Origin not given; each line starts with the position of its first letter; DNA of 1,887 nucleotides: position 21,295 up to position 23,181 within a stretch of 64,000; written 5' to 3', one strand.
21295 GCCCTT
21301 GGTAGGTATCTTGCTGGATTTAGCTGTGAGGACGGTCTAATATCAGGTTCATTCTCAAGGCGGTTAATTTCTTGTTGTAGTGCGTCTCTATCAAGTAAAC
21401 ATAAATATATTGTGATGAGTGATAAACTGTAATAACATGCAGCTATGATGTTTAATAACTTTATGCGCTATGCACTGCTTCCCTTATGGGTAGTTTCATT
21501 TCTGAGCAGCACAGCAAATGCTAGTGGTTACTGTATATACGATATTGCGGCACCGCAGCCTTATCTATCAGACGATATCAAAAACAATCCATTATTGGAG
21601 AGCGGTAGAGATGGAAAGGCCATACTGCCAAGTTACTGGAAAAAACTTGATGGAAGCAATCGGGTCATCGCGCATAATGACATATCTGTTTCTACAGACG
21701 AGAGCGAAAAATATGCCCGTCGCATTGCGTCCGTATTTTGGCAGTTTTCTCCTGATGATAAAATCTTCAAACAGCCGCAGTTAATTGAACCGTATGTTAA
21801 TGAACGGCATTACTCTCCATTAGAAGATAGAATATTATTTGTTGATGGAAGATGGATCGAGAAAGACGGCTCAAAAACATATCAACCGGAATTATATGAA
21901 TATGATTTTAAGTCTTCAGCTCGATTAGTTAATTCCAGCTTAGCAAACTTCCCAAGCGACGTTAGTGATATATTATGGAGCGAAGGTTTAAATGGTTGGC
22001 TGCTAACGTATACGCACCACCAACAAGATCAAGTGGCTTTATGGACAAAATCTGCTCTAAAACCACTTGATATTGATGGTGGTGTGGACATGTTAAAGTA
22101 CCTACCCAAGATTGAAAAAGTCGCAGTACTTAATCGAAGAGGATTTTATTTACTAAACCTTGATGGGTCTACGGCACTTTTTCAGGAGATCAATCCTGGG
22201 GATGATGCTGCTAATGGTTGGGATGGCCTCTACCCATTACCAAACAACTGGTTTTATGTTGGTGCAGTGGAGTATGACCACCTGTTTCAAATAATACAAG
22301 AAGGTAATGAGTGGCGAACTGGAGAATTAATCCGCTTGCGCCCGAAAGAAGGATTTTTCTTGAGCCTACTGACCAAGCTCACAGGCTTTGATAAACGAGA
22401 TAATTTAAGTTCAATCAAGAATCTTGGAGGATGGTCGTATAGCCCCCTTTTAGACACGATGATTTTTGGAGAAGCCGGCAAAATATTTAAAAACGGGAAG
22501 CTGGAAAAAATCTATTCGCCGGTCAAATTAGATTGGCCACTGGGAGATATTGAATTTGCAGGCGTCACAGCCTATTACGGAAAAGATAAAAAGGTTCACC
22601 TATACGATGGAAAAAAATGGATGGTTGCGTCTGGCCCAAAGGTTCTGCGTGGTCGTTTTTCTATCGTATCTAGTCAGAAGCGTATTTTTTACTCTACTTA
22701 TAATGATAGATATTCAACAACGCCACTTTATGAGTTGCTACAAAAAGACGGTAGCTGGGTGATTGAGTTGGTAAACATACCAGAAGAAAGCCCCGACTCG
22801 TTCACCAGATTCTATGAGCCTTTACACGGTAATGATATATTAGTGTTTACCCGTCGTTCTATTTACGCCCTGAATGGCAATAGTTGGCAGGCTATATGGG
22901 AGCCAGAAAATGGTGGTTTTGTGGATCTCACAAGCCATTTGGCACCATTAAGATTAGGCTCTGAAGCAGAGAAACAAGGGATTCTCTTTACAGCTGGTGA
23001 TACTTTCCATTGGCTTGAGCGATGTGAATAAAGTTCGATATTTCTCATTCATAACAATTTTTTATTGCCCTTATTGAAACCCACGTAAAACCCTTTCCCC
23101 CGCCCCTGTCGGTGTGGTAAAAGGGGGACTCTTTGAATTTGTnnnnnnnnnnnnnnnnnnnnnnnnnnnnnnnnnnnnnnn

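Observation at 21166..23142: AT-rich single-gene island encoding a 528-aa secreted protein of unknown family, wedged between gap and a core oxidoreductase gene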

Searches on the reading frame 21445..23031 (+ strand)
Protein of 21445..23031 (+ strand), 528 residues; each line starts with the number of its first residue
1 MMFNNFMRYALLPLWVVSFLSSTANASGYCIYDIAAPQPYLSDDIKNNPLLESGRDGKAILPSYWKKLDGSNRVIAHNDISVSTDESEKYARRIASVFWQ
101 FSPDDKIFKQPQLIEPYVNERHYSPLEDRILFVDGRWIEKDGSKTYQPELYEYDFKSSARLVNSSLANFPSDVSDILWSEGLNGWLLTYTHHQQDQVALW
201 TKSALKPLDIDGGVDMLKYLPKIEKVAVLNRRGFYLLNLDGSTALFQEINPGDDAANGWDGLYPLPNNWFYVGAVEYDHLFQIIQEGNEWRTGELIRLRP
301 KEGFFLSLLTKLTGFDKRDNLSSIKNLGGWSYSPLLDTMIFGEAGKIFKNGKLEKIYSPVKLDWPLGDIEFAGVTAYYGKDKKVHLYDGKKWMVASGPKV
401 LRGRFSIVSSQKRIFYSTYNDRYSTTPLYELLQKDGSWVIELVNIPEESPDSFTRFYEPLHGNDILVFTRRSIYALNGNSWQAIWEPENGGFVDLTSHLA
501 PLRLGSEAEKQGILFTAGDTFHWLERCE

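Call 4: search_protein_families(library=pfam, proteins=[window:21445-23031:+], max_evalue=1)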
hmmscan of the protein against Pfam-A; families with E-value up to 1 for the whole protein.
window:21445-23031:+ (528 aa): 0 families

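Call 7: find_homologous_proteins(query=window:21445-23031:+, max_evalue=0.001)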
Query window:21445-23031:+ (528 aa): 4 proteins with E <= 0.001 among 8000 candidates.
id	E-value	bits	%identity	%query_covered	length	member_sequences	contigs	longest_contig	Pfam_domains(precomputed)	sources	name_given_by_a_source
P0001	0.0e+0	1127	92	100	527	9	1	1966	-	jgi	jgi:hypothetical protein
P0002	0.0e+0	1042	87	100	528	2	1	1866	-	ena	-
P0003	2.9e-297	1005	85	100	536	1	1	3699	-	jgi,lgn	jgi:hypothetical protein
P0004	4.1e-271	919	77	100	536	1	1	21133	-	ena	-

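Call 8: search_protein_families(library=ncbifam, proteins=[window:21445-23031:+], max_evalue=1)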
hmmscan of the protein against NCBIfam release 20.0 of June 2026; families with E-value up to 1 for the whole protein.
window:21445-23031:+ (528 aa): 0 families

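Call 9: search_solved_structures(query=window:21445-23031:+, max_evalue=10)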
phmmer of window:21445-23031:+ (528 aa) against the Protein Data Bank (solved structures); distinct sequences matched with E-value up to 10: 0.

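Call 11: find_encoding_contigs(protein=P0004, flank=10000, max_places=4)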
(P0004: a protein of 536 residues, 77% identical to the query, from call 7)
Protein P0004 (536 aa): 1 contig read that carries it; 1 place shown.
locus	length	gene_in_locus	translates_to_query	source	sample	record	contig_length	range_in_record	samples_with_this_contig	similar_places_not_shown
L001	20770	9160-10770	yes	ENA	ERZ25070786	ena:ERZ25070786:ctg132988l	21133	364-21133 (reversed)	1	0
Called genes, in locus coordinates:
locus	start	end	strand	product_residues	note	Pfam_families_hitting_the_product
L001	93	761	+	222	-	-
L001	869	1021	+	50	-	-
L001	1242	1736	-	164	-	-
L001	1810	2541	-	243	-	-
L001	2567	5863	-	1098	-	PF03432:Relaxase, PF22448:RepB_primase_C (faint)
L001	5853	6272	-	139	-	PF21983:NikA-like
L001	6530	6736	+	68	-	-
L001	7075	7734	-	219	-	-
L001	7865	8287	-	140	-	PF01850:PIN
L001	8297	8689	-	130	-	-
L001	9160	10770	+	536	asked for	-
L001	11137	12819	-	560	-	PF13655:RVT_N, PF00078:RVT_1, PF08388:GIIM, PF01844:HNH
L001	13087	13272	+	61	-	-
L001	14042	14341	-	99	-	PF01797:Y1_Tnp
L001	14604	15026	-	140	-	-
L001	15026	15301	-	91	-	-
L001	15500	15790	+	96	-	-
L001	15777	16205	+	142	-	-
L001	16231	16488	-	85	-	-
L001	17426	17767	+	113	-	-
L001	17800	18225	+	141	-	PF20432:Xre-like-HTH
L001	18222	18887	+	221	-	PF08808:RES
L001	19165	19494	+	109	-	PF13340:DUF4096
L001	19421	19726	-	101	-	-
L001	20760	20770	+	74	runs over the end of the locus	-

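Call 16: find_encoding_contigs(protein=window:21445-23031:+, flank=10000, max_places=6)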
Protein window:21445-23031:+ (528 aa): 2 contigs read that carry it; 2 places shown.
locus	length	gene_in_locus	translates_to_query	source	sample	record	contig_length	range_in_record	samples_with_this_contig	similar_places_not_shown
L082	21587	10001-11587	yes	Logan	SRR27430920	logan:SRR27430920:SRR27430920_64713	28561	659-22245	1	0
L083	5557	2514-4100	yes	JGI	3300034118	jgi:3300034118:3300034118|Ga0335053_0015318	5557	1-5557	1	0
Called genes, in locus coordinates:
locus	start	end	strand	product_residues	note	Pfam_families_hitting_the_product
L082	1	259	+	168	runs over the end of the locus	-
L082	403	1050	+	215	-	PF10090:HPTransfase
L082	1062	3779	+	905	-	PF01627:Hpt, PF02895:H-kinase_dim, PF02518:HATPase_c, PF01584:CheW, PF00072:Response_reg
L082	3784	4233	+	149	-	PF01584:CheW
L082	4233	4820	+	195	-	PF18306:LDcluster4, PF03641:Lysine_decarbox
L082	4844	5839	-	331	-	PF06258:Mito_fiss_Elm1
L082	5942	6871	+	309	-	PF10691:DUF2497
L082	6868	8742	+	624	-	PF13567:DUF4131, PF03772:Competence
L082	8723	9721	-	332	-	PF00044:Gp_dh_N, PF02800:Gp_dh_C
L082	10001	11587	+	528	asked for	-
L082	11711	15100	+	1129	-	PF27156:RP005_N, PF14691:Fer4_20 (faint), PF07992:Pyr_redox_2 (weak)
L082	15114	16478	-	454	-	PF01406:tRNA-synt_1e, PF09334:tRNA-synt_1g (faint)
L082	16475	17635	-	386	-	PF00768:Peptidase_S11, PF13354:Beta-lactamase2, PF07943:PBP5_C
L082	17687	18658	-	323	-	PF00108:Thiolase_N, PF08545:ACP_syn_III, PF08541:ACP_syn_III_C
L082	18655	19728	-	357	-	PF02504:FA_synthesis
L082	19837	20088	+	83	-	-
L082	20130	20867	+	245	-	PF00813:FliP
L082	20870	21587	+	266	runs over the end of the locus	PF01040:UbiA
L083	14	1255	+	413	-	PF03772:Competence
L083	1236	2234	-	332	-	PF00044:Gp_dh_N, PF02800:Gp_dh_C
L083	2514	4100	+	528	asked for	-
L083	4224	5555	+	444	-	?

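Call 17: find_encoding_contigs(protein=P0003, flank=5000, max_places=6)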
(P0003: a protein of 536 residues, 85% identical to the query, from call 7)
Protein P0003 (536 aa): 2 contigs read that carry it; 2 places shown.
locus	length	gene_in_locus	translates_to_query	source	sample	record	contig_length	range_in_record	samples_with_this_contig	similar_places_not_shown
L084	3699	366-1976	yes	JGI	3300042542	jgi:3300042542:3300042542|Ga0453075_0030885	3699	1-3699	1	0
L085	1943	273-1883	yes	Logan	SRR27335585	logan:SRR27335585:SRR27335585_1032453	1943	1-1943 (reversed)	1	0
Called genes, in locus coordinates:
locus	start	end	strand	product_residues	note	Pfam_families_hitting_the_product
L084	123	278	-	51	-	-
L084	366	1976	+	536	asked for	-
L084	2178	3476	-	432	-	PF01595:CNNM, PF00571:CBS (weak), PF03471:CorC_HlyC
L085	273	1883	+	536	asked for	-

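Call 18: find_encoding_contigs(protein=P0001, flank=5000, max_places=6)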
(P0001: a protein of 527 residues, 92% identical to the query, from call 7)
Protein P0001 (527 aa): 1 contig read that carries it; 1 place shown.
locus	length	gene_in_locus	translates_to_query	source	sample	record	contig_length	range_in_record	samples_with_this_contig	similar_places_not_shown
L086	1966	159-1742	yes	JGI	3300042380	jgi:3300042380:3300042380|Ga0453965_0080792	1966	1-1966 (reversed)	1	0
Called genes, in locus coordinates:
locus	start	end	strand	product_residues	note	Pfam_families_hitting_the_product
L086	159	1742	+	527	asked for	-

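Call 27: predict_structure(alignment_id=A1)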
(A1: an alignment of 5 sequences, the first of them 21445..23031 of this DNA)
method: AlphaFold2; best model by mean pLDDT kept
length: 528 residues; sequences in the alignment: 5
mean_pLDDT: 39.6   pTM: 0.33
mean pLDDT of the five models: 39.6, 35.3, 35.2, 34.8, 31.6
residues with pLDDT >= 90: 0; 70-90: 7; 50-70: 120; < 50: 401
segments of 3 or more residues with pLDDT < 50: 1-26, 34-233, 236-268, 273-276, 288-374, 400-412, 418-426, 448-454, 458-462, 496-510
pLDDT, mean of each block of 10 residues (from residue 1): 38 37 50 40 25 27 30 27 25 24 26 23 25 25 28 29 31 32 29 34 29 29 45 48 42 43 48 51 50 47 32 26 24 22 30 37 34 49 58 58 41 50 48 65 55 46 59 66 64 51 38 56 61
secondary structure, 60 per line:
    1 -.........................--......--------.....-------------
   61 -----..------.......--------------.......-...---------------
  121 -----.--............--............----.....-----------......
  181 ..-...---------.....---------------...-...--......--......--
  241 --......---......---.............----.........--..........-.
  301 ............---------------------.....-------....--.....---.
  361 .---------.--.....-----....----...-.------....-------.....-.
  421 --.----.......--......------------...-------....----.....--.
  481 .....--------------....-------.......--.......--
elements in order: H2-26 E29-34 H43-47 E74-80 E95-101 E129-140 E143-154 E159-163 E175-179 E184-186 E196-200 E225-230 E233-238 E243-248 H252-257 E261-265 E269-273 E278-286 E289-298 H300-312 H334-338 E346-349 E352-356 E374-378 E384-387 E392-394 E403-406 E414-418 E428-434 E437-442 E455-457 E465-468 E473-477 E480-485 E500-503 E511-517 E520-526

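Call 31: search_dna_similar(query=window:21445-23031:+, collection=plasmids, mode=protein, max_evalue=0.001)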
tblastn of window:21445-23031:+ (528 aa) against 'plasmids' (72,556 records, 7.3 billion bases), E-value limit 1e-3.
No match.

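Call 32: search_protein_families(library=phrogs, proteins=[window:21445-23031:+], max_evalue=1)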
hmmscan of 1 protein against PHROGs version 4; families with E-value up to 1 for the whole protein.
window:21445-23031:+ (528 aa): 0 families

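Call 37: find_related_loci(query=A1, collection=metagenome_contigs, flank=10000)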
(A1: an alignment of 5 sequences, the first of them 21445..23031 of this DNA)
Query A1 (528 aa) in metagenome_contigs; peptide patterns used: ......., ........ (x = any residue, [..] = any of these).
135 stretches matched a pattern, but none encodes a relative of the query by tblastn (E <= 1e-3).

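Call 39: find_related_loci(query=A1, collection=viral_contigs, flank=10000)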
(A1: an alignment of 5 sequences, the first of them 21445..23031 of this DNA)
Query A1 (528 aa) in viral_contigs; peptide patterns used: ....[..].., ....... (x = any residue, [..] = any of these).
208 stretches matched a pattern, but none encodes a relative of the query by tblastn (E <= 1e-3).

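Call 40: search_protein_representatives(alignment_id=A1)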
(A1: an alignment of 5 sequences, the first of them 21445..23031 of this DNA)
Query: 5 sequences, 529 profile positions. Proteins with E-value up to 0.001 (for the whole library): 42; up to 1e-10: 30; up to 1e-30: 5. The best 42 are listed.
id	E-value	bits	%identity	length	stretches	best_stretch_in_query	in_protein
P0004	0.0e+00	1138.0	-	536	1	1-529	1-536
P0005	2.5e-60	221.1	-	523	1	24-516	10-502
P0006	4.2e-52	194.0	-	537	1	11-518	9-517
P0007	2.0e-51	191.7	-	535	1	16-525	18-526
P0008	2.0e-40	155.5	-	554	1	142-517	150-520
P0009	1.1e-25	106.8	-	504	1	98-505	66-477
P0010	4.5e-23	98.2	-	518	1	37-518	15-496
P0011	1.3e-22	96.7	-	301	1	238-503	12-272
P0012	1.7e-21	93.0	-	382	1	218-522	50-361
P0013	4.9e-21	91.4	-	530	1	29-507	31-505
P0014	2.3e-20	89.2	-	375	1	221-495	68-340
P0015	4.1e-20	88.4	-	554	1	109-523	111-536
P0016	1.7e-19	86.4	-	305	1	232-528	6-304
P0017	7.3e-19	84.3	-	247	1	216-354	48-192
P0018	9.8e-19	83.9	-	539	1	124-503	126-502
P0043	1.1e-04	37.5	-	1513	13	415-452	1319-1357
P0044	4.6e-04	35.4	-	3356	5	456-499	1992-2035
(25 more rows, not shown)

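Call 42: search_protein_families(library=pfam, alignment_id=A4, max_evalue=0.1)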
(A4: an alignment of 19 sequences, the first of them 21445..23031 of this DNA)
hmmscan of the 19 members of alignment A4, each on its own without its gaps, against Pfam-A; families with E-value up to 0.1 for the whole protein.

A. member 1, window:21445-23031:+ (528 aa): 0 families

B. families by the number of members that match (of 19 scanned): 2 families
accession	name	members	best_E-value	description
PF02393.21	US22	2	0.00069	US22 like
PF14579.12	HHH_6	1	0.0061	Helix-hairpin-helix motif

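Call 43: search_solved_structures(query=A4, max_evalue=10, show_alignments=2)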
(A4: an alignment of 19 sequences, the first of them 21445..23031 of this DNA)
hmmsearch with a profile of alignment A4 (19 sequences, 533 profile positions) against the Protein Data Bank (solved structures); distinct sequences matched with E-value up to 10: 0.

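Call 44: find_homologous_proteins(query=A4, max_evalue=0.001)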
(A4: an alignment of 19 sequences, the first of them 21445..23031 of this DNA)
Query A4 (19 sequences) (528 aa, profile of the alignment): 4 proteins with E <= 0.001 among 8000 candidates.
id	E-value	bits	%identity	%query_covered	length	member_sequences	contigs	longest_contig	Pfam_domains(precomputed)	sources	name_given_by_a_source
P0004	7.6e-164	564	77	100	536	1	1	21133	-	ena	-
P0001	1.3e-157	544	92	100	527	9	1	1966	-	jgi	jgi:hypothetical protein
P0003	3.0e-156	539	85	100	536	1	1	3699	-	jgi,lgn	jgi:hypothetical protein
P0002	2.4e-146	507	87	100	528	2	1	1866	-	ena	-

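Call 47: find_encoding_contigs(protein=P0005, flank=8000, max_places=4)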
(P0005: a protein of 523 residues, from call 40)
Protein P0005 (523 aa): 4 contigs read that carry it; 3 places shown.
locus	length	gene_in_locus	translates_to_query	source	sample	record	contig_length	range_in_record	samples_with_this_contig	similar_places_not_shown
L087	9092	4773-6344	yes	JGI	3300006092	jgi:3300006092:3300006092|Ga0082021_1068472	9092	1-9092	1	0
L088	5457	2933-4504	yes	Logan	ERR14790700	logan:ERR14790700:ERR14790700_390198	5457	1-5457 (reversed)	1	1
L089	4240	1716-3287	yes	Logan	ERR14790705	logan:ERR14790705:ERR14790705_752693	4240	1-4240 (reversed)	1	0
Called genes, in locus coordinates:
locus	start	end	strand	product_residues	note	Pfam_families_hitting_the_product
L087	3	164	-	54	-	?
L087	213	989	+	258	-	PF06904:Extensin-like_C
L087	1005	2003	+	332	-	PF00490:ALAD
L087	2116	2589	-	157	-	-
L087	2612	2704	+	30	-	-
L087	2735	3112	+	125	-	PF03692:CxxCxxCC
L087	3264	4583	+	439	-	PF00815:Histidinol_dh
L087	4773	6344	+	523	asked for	-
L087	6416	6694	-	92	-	-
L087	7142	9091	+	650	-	?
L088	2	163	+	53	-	?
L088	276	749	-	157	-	-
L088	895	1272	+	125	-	PF03692:CxxCxxCC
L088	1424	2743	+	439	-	PF00815:Histidinol_dh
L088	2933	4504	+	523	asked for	-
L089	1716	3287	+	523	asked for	-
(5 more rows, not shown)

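Call 48: find_encoding_contigs(protein=P0006, flank=8000, max_places=3)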
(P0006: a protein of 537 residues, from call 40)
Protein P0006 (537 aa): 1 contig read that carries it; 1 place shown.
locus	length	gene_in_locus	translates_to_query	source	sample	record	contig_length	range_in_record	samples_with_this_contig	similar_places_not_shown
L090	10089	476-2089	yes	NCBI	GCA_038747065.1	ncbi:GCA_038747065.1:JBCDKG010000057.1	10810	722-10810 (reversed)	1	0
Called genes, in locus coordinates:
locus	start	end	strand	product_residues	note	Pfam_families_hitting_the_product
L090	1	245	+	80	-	?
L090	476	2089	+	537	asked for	-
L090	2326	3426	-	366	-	PF14907:NTP_transf_5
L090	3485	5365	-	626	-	PF00009:GTP_EFTU, PF13555:AAA_29 (faint), PF01926:MMR_HSR1 (faint), PF22594:GTP-eEF1A_C, PF01583:APS_kinase, PF13671:AAA_33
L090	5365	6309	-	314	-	PF01507:PAPS_reduct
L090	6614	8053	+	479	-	PF00483:NTP_transferase, PF22640:ManC_GMP_beta-helix (weak), PF01050:MannoseP_isomer, PF07883:Cupin_2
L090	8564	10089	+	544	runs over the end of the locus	PF00353:HemolysinCabind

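Call 49: find_encoding_contigs(protein=P0007, flank=8000, max_places=3)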
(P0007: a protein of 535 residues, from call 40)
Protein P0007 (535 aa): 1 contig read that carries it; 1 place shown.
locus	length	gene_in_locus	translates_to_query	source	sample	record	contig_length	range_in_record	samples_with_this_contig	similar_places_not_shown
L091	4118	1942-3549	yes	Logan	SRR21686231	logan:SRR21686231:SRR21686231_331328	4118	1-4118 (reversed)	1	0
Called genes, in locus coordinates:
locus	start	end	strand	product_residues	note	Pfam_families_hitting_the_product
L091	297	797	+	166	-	PF04307:YdjM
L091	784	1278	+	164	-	-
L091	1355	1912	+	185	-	-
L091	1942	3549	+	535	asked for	-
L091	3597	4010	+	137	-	-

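Call 50: find_encoding_contigs(protein=P0009, flank=8000, max_places=3)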
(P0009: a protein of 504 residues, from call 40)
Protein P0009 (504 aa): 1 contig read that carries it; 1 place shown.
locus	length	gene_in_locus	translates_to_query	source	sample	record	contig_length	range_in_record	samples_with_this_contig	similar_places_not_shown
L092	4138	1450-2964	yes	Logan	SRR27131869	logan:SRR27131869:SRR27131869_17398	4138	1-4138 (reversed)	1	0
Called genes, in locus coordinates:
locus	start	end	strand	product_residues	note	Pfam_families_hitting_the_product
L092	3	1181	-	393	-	?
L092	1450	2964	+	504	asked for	-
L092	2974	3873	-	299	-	PF00892:EamA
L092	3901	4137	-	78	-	?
